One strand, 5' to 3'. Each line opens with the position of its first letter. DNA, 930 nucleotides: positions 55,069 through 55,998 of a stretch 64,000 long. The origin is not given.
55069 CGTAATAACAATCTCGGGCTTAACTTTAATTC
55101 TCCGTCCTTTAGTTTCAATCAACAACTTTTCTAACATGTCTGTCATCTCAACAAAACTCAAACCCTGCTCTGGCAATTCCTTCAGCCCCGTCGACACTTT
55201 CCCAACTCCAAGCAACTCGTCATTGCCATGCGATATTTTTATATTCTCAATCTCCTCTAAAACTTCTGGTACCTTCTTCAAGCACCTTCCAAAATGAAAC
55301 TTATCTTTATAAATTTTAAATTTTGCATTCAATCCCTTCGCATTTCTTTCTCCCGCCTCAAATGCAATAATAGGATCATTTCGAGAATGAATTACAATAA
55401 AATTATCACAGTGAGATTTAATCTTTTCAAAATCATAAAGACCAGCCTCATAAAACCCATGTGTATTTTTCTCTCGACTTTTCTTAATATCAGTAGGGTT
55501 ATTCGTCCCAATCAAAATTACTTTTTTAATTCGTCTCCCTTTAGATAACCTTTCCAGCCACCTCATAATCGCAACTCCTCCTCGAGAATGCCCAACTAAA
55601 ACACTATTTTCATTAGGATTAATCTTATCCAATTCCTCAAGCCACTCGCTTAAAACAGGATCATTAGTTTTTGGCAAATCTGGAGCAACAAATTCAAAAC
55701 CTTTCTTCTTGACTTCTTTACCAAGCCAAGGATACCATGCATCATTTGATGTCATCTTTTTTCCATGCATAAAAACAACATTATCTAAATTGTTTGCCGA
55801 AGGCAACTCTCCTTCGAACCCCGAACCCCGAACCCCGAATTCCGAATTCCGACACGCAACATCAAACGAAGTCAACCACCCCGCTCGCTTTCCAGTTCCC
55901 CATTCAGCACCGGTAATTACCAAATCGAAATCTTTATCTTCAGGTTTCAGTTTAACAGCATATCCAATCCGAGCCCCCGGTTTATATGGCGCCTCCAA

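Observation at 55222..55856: ATP-dependent DNA ligase with a complete alpha/beta-hydrolase domain inserted in its OB domain, bordered by a heptamer array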

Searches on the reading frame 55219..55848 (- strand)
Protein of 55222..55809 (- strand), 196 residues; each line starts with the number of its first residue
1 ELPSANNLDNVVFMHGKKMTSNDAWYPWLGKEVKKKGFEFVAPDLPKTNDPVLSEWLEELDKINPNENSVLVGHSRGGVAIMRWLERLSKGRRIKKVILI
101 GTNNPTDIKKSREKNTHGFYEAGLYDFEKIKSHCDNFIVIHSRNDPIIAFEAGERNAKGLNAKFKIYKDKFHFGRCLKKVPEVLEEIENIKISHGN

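Call 19: find_homologous_proteins(query=window:55222-55809:-, max_evalue=0.001)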
Query seq(196 aa) (196 aa): 143 proteins with E <= 0.001 among 268 candidates; the best 120 are listed.
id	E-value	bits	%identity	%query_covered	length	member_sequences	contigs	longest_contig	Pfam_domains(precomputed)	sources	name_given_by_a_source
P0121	1.3e-80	288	70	89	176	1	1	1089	PF12695.14,PF00561.27,PF06821.20,PF12146.16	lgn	-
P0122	2.2e-76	274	65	91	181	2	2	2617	PF12697.14,PF12695.14,PF00561.27,PF06821.20,PF12146.16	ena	-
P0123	3.7e-73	264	62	91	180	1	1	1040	PF00561.27,PF06821.20,PF12146.16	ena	-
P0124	2.3e-71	258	63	89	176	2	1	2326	PF05990.19,PF00561.27,PF06821.20,PF12146.16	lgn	-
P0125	4.3e-69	250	60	92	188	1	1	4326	PF00561.27,PF06821.20,PF12146.16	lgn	-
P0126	9.0e-69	249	58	90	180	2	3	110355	PF00561.27,PF06821.20,PF12146.16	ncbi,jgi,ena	-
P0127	1.6e-68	249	59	90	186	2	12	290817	PF12697.14,PF00561.27,PF06821.20,PF12146.16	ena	-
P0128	6.4e-68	247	58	91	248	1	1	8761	PF00561.27,PF06821.20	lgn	-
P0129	9.7e-68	246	57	91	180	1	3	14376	PF12695.14,PF00561.27,PF06821.20,PF12146.16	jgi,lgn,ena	-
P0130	1.0e-67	246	59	91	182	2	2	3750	PF12697.14,PF00561.27,PF06821.20,PF12146.16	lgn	-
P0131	2.8e-67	244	59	90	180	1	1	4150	PF12697.14,PF00561.27,PF06821.20,PF12146.16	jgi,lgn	-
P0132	4.5e-67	244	61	90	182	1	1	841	PF00561.27,PF06821.20,PF12146.16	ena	-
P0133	7.9e-67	243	57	91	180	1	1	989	PF05990.19,PF12695.14,PF00561.27,PF06821.20,PF12146.16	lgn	-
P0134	1.3e-66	242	58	92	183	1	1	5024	PF00561.27,PF06821.20,PF12146.16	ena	-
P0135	8.8e-66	240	56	88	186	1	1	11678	PF00561.27,PF06821.20,PF12146.16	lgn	-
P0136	2.2e-65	238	57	91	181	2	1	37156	PF00561.27,PF06821.20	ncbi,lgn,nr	ncbi:MAG: alpha/beta hydrolase [Patescibacteria group bacterium]|nr:alpha/beta hydrolase [Patescibac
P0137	1.1e-64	236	56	90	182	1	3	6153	PF00561.27,PF06821.20,PF12146.16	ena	-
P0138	1.9e-64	235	57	91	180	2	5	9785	PF00561.27,PF06821.20,PF12146.16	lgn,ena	-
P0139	5.7e-64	234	55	92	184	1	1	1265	PF00561.27,PF06821.20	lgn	-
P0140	8.4e-64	233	55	94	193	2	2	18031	PF12695.14,PF00561.27,PF06821.20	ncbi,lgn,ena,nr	ncbi:alpha/beta hydrolase [Candidatus Parcubacteria bacterium]|nr:alpha/beta hydrolase [Candidatus P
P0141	1.8e-63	232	55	92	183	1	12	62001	PF00561.27,PF06821.20,PF12146.16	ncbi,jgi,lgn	jgi:predicted alpha/beta hydrolase family esterase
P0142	1.9e-63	232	54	90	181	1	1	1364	PF00561.27,PF06821.20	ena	-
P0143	1.2e-62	229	56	91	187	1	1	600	PF00561.27,PF06821.20,PF12146.16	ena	-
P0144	3.3e-62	228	56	90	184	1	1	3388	PF12697.14,PF12695.14,PF00561.27,PF06821.20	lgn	-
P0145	3.8e-62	228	52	92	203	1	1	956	PF00561.27,PF06821.20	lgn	-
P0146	1.6e-61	226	53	94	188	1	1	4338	PF00561.27,PF06821.20,PF12146.16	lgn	-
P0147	5.0e-61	224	55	93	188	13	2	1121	PF00561.27,PF06821.20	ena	-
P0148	5.5e-61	224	53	90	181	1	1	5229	PF12697.14,PF00561.27,PF06821.20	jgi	jgi:predicted alpha/beta hydrolase family esterase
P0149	8.4e-61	223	55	93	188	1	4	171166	PF00561.27,PF06821.20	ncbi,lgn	-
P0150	9.9e-61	223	55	93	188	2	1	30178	PF00561.27,PF06821.20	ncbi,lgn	-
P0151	1.1e-60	223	56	90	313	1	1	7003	PF00561.27,PF00293.35,PF06821.20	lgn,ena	-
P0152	1.7e-59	219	53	90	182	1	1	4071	PF00561.27,PF06821.20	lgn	-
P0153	2.0e-59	219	52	90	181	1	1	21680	PF00561.27,PF06821.20,PF12146.16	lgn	-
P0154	3.8e-59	218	52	90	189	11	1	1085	PF00561.27,PF06821.20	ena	-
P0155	1.0e-58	216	53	89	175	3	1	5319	PF00561.27,PF06821.20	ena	-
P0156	1.4e-58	216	51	92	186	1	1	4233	PF00561.27,PF06821.20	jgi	jgi:hypothetical protein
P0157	1.8e-58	216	53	90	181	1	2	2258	PF06821.20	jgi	-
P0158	2.7e-58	215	55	93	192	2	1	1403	PF06821.20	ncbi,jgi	-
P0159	3.1e-58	215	50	91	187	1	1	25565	PF00561.27,PF06821.20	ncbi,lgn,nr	ncbi:alpha/beta fold hydrolase [Candidatus Wolfebacteria bacterium]|nr:alpha/beta fold hydrolase [Ca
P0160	3.6e-58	215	53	90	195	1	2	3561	PF00561.27,PF06821.20,PF12146.16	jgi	-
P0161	3.8e-58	215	54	94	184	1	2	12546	PF00561.27,PF06821.20,PF12146.16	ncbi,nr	ncbi:alpha/beta fold hydrolase [Candidatus Pacearchaeota archaeon]|nr:alpha/beta fold hydrolase [Can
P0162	4.0e-58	215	51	91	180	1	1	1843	PF06821.20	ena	-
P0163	6.1e-58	214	52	89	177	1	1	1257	PF00561.27,PF06821.20,PF12146.16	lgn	-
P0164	6.1e-58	214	53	90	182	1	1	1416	PF00561.27,PF06821.20,PF12146.16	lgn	-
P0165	1.0e-57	213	53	90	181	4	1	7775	PF00561.27,PF06821.20,PF12146.16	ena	-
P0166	1.1e-57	213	50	90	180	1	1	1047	PF00561.27,PF06821.20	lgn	-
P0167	1.3e-57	213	51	90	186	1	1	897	PF00561.27,PF06821.20,PF12146.16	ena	-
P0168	1.4e-57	213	53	90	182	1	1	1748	PF00561.27,PF06821.20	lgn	-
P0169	1.4e-57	213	54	92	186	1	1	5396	PF00561.27,PF06821.20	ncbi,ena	-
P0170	1.6e-57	213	52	90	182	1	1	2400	PF00561.27,PF06821.20,PF12146.16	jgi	-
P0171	1.7e-57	213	51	90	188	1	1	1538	PF00561.27,PF06821.20,PF12146.16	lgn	-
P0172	1.9e-57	212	53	90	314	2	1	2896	PF00561.27,PF00293.35,PF06821.20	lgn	-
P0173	2.3e-57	212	52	90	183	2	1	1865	PF00561.27,PF06821.20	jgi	jgi:uncharacterized protein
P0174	2.4e-57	212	53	88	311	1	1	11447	PF00293.35,PF06821.20,PF12146.16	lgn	-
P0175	2.6e-57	212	51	92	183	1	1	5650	PF00561.27,PF06821.20,PF12146.16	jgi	jgi:uncharacterized protein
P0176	3.2e-57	212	54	91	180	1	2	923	PF00561.27,PF06821.20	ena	-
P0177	3.3e-57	212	51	90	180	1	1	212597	PF00561.27,PF06821.20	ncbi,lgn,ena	-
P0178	3.9e-57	211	53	89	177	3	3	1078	PF00561.27,PF06821.20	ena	-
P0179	4.6e-57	211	50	90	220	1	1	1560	PF00561.27,PF06821.20,PF12146.16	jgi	jgi:predicted alpha/beta hydrolase family esterase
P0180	5.8e-57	211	51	90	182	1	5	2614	PF00561.27,PF06821.20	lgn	-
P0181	7.1e-57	210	51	90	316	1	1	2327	PF00561.27,PF00293.35,PF06821.20,PF12146.16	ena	-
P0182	8.2e-57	210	53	90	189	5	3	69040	PF00561.27,PF06821.20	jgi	-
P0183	1.1e-56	210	50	93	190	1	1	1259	PF00561.27,PF06821.20,PF12146.16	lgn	-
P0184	1.8e-56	209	52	90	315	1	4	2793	PF00561.27,PF00293.35,PF06821.20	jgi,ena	-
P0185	2.0e-56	209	57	82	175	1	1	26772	PF06821.20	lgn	-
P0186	2.3e-56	209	50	92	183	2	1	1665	PF00561.27,PF06821.20,PF12146.16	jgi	-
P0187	3.8e-56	208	51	92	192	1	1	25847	PF12697.14,PF00561.27,PF06821.20,PF12146.16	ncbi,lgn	-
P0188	3.9e-56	208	49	90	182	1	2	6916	PF12697.14,PF00561.27,PF06821.20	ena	-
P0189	4.3e-56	208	52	90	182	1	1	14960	PF12697.14,PF00561.27,PF06821.20,PF12146.16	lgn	-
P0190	4.4e-56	208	50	91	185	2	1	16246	PF12697.14,PF00561.27,PF06821.20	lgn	-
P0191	4.9e-56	208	52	90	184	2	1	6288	PF00561.27,PF06821.20,PF12146.16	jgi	-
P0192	1.3e-55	206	49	90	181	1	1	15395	PF00561.27,PF06821.20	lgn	-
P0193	1.4e-55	206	48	90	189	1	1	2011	PF00561.27,PF06821.20,PF12146.16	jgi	jgi:uncharacterized protein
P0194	1.9e-55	206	49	92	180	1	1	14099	PF00561.27,PF06821.20,PF12146.16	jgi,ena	-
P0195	2.5e-55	205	52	90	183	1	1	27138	PF06821.20,PF12146.16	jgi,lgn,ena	-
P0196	2.9e-55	205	52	91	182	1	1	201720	PF00561.27,PF06821.20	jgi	-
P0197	3.3e-55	205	55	88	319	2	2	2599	PF00293.35,PF06821.20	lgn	-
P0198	3.3e-55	205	52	90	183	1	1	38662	PF12697.14,PF06821.20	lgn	-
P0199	3.5e-55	205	49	92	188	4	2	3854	PF12697.14,PF06821.20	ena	-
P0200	4.2e-55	205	53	89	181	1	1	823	PF00561.27,PF06821.20,PF12146.16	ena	-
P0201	4.4e-55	205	54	90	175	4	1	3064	PF00561.27,PF06821.20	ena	-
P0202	5.6e-55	204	50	92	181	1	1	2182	PF00561.27,PF06821.20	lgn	-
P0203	6.5e-55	204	50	92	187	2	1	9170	PF06821.20,PF12146.16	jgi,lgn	-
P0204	1.4e-54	203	51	93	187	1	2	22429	PF00561.27,PF06821.20,PF12146.16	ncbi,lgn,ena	-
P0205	1.5e-54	203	52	90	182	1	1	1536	PF12697.14,PF00561.27,PF06821.20,PF12146.16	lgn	-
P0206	1.5e-54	203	51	90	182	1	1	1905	PF00561.27,PF06821.20,PF12146.16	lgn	-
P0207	6.5e-54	201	54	91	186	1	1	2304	PF00561.27,PF06821.20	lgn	-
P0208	7.1e-54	201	48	93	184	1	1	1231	PF12697.14,PF00561.27,PF06821.20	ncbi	-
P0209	8.1e-54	201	48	92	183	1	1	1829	PF12697.14,PF00561.27,PF06821.20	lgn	-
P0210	8.4e-54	200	50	91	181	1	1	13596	PF12697.14,PF00561.27,PF06821.20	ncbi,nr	ncbi:MAG: alpha/beta hydrolase [Candidatus Komeilibacteria bacterium]|nr:alpha/beta hydrolase [Candi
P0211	1.5e-53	200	51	90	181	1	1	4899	PF00326.28,PF12697.14,PF00561.27,PF06821.20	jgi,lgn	-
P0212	1.6e-53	200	50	92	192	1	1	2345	PF12697.14,PF00561.27,PF06821.20,PF12146.16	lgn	-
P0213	4.4e-53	198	48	90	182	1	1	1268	PF00561.27,PF06821.20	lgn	-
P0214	2.9e-52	195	50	92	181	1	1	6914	PF00561.27,PF06821.20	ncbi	-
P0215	4.6e-52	195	52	92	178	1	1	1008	PF12697.14,PF06821.20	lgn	-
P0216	5.0e-52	195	50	92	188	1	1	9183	PF06821.20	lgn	-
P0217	5.7e-52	194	49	90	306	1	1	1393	PF12697.14,PF00293.35,PF06821.20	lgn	-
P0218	1.0e-51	194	49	90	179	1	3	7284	PF06821.20,PF12146.16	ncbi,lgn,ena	-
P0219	1.5e-51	193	50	91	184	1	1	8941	PF06821.20,PF12146.16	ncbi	-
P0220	5.7e-51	191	50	90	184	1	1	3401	PF00561.27,PF06821.20,PF12146.16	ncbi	-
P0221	6.3e-51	191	55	77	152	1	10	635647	PF00561.27,PF06821.20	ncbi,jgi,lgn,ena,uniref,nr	ncbi:MAG: hypothetical protein UY23_C0004G0017 [Candidatus Jorgensenbacteria bacterium GW2011_GWA1_4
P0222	8.6e-51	191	45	93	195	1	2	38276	PF00561.27,PF06821.20,PF12146.16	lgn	-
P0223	1.3e-50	190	47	90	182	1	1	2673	PF06821.20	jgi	jgi:predicted alpha/beta hydrolase family esterase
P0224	1.9e-50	189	47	92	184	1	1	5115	PF00561.27,PF06821.20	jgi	jgi:predicted alpha/beta hydrolase family esterase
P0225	3.7e-50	189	46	91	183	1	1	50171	PF00561.27,PF06821.20,PF12146.16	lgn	-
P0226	4.6e-50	188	46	90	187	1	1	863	PF00561.27,PF06821.20,PF12146.16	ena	-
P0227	5.4e-50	188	47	89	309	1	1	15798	PF00293.35,PF06821.20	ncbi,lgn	-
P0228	6.1e-50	188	48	91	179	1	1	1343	PF00561.27,PF06821.20,PF12146.16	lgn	-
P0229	6.8e-50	188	45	91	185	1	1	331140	PF00561.27,PF06821.20,PF12146.16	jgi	jgi:predicted alpha/beta hydrolase family esterase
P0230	2.1e-49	186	50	76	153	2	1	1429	PF00561.27,PF06821.20,PF12146.16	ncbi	-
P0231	2.8e-49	186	46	92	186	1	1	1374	PF12697.14,PF00561.27,PF06821.20,PF12146.16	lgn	-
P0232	5.0e-49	185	49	90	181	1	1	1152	PF00561.27,PF06821.20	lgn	-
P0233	6.1e-49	185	46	93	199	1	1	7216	PF12697.14,PF00561.27,PF06821.20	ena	-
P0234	9.0e-49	184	53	77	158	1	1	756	PF00561.27,PF06821.20,PF12146.16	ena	-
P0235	2.4e-48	183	46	89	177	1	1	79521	PF00561.27,PF06821.20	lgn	-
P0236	4.9e-48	182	48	91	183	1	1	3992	PF06821.20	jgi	jgi:predicted alpha/beta hydrolase family esterase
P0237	1.1e-46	177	53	77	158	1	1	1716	PF06821.20,PF12146.16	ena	-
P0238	1.5e-46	177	43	91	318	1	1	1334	PF00561.27,PF00293.35,PF06821.20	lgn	-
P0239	2.0e-46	176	46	91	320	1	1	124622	PF00326.28,PF12697.14,PF00561.27,PF00293.35,PF06821.20,PF12146.16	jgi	-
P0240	2.3e-46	176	46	90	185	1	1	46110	PF06821.20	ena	-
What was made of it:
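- Closest known: YdeN / RBBP9 serine hydrolases. Same: The closest relatives are free-standing proteins of 176-190 aa in Patescibacteria and Pacearchaeota, up to 70% identical (call 19).
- It is most often free-standing (call 19).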

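Call 24: find_encoding_contigs(protein=P0121, flank=3000, max_places=3)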
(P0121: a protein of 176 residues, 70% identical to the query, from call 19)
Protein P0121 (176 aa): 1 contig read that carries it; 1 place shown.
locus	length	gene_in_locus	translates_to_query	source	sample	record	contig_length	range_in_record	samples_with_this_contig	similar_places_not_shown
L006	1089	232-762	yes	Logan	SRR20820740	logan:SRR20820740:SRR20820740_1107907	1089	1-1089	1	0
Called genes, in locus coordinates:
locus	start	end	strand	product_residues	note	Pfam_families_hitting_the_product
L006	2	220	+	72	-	?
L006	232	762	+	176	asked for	PF00561:Abhydrolase_1, PF06821:Ser_hydrolase, PF12695:Abhydrolase_5 (weak), PF12146:Hydrolase_4 (faint)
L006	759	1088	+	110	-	?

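Call 25: find_encoding_contigs(protein=P0122, flank=3000, max_places=3)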
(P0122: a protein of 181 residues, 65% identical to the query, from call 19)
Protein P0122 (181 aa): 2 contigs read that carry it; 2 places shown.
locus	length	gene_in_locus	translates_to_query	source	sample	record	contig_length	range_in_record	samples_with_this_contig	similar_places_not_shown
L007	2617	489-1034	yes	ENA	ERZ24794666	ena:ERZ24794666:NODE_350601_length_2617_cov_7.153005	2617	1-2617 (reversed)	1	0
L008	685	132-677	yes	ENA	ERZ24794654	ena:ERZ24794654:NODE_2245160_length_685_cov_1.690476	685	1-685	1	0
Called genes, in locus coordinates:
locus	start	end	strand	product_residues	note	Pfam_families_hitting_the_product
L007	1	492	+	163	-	?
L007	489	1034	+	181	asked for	PF00561:Abhydrolase_1 (weak), PF06821:Ser_hydrolase, PF12695:Abhydrolase_5 (faint), PF12697:Abhydrolase_6 (faint), PF12146:Hydrolase_4 (faint)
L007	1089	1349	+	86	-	-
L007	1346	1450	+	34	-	-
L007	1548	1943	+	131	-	-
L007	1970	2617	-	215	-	?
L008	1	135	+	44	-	?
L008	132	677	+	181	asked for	PF00561:Abhydrolase_1 (weak), PF06821:Ser_hydrolase, PF12695:Abhydrolase_5 (faint), PF12697:Abhydrolase_6 (faint), PF12146:Hydrolase_4 (faint)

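Call 55: search_solved_structures(query=A4, max_evalue=0.01, show_alignments=2)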
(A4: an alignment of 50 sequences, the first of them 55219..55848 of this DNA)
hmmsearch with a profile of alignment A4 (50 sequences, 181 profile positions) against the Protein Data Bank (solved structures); distinct sequences matched with E-value up to 0.01: 12.
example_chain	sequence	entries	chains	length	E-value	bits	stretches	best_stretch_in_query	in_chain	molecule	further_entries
1uxo_A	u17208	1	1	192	1.3e-27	100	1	2-167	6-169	Putative hydrolase YdeN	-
9fcr_A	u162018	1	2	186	8.1e-25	90.8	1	13-178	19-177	Serine hydrolase RBBP9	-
2qs9_A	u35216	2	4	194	9.4e-25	90.6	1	13-178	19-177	Retinoblastoma-binding protein 9 | Serine hydrolase RBBP9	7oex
1zoi_A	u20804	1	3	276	2.3e-06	30.7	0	61-95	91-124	esterase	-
4dgq_A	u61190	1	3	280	0.00018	24.5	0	60-101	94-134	Non-heme chloroperoxidase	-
1a88_A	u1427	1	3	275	0.00088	22.3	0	61-98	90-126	CHLOROPEROXIDASE L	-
6nkc_A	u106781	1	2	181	0.0079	19.2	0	40-109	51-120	Lipase, Lip_vut1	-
3hea_A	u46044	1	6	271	0.0092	19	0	130-164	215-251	Arylesterase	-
3ia2_A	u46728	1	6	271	0.0093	18.9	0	130-164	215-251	Arylesterase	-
3hi4_A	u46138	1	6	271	0.0093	18.9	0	130-164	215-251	Arylesterase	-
3t4u_A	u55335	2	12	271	0.0093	18.9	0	130-164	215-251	Arylesterase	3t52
5ct8_A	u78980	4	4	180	0.0097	18.9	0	39-97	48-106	Quadruple mutant lipase A | Esterase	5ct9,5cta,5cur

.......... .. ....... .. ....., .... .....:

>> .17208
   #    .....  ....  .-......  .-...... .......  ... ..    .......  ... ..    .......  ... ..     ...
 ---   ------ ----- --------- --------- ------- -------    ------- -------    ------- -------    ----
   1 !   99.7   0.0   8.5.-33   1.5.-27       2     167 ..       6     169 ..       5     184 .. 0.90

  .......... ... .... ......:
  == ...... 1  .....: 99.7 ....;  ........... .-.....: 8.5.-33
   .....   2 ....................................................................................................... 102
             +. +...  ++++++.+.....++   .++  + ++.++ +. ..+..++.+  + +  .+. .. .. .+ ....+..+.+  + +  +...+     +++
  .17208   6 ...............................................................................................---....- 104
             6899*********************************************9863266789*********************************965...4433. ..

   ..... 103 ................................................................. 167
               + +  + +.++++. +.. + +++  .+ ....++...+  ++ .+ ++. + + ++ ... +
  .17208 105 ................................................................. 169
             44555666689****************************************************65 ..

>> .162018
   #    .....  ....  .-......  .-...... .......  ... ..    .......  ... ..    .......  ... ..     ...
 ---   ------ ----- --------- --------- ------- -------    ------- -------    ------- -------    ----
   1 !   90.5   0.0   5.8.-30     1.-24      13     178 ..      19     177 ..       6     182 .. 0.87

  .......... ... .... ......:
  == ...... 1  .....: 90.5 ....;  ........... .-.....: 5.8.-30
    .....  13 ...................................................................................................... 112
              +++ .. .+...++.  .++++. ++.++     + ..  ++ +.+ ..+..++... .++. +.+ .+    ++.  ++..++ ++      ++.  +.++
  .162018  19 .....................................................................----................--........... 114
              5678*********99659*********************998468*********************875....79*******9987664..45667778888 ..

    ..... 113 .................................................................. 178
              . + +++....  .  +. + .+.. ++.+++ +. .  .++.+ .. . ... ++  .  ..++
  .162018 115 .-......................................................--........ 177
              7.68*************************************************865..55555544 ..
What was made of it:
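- YdeN E=1e-27 and RBBP9 E=1e-24 (call 55).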

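Call 61: predict_structure(alignment_id=A4)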
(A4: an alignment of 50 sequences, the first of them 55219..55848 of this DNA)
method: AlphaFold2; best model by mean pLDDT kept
length: 210 residues; sequences in the alignment: 50
mean_pLDDT: 89.4   pTM: 0.85
mean pLDDT of the five models: 89.4, 89.3, 88.2, 87.9, 87.2
residues with pLDDT >= 90: 158; 70-90: 16; 50-70: 33; < 50: 3
segments of 3 or more residues with pLDDT < 50: 208-210
pLDDT, mean of each block of 10 residues (from residue 1): 65 58 92 96 96 97 96 97 97 98 97 93 63 91 98 96 96 98 91 96 64
secondary structure, 60 per line:
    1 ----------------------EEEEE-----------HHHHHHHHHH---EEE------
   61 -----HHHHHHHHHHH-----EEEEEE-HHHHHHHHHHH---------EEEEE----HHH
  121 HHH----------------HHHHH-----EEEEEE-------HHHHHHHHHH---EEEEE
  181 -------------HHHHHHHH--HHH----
elements in order: E23-27 H39-48 E52-54 H66-76 E82-87 H89-99 E109-113 H118-123 H140-144 E150-155 H163-172 E176-180 H194-201
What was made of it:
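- Model pLDDT 89.4, pTM 0.85 (call 61). Insertability: the domain is about 180 aa, begins with a strand and ends with a helix (call 61).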
